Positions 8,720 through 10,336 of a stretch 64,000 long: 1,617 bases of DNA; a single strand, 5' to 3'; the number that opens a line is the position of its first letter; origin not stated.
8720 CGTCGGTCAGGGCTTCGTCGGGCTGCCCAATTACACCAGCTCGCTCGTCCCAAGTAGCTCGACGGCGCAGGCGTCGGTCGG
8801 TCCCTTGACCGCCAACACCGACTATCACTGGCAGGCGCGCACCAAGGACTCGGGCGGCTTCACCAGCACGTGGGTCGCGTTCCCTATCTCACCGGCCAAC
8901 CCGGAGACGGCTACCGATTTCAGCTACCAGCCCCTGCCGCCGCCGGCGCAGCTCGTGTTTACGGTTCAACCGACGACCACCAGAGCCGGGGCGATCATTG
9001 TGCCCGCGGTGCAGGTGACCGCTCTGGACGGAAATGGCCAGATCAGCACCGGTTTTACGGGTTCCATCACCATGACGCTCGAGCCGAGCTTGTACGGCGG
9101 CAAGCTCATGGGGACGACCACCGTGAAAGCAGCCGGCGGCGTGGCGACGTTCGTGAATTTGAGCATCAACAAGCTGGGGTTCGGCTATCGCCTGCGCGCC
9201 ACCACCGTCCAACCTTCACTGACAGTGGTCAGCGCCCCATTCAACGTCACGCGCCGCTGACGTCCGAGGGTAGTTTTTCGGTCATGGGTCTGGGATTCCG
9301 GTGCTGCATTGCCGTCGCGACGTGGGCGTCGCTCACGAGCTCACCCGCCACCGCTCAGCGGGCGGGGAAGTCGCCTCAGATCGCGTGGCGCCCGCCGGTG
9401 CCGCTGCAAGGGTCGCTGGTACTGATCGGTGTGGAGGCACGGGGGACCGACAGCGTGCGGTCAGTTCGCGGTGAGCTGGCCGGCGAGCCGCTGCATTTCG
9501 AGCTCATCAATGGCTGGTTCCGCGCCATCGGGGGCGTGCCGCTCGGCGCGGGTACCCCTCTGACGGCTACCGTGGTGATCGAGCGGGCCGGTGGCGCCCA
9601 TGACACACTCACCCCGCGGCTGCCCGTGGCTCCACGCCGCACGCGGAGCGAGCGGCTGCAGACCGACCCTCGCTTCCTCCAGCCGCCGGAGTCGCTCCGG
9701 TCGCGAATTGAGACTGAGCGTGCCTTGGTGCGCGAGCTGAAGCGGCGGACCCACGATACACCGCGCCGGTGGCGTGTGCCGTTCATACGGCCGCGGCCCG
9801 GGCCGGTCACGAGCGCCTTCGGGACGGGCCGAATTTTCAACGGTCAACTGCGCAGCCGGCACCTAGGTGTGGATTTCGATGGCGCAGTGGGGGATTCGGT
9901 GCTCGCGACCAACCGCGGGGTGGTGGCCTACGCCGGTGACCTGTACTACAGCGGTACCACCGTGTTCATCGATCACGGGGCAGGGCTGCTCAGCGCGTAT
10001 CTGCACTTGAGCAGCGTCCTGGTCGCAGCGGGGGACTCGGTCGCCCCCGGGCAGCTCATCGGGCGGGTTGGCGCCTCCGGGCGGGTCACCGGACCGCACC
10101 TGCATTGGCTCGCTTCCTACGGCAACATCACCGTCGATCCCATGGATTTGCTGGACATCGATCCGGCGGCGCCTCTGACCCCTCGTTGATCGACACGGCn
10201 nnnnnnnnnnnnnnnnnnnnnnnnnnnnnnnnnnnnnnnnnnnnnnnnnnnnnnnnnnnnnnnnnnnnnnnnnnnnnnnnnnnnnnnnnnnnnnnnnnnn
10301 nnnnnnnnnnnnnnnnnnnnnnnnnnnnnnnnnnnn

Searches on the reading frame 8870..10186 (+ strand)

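Call 46: search_protein_families(library=ncbifam, proteins=[window:8870-10186:+], max_evalue=1e-15)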
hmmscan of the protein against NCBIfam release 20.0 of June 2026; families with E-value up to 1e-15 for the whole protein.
window:8870-10186:+ (439 aa): 3 families
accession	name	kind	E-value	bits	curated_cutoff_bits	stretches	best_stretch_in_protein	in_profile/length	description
NF052530.1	Heli_ShapePgp3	exception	3.4e-47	160.8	300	1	258-428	95-264/270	peptidoglycan metallopeptidase Pgp3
NF053825.1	PdgNdpepShyA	equivalog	7e-20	71.1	700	1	329-425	294-390/425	peptidoglycan DD-endopeptidase ShyA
NF053824.1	PdgNdpepShyC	equivalog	1.1e-18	67.4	700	1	314-413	278-378/429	peptidoglycan DD-endopeptidase ShyC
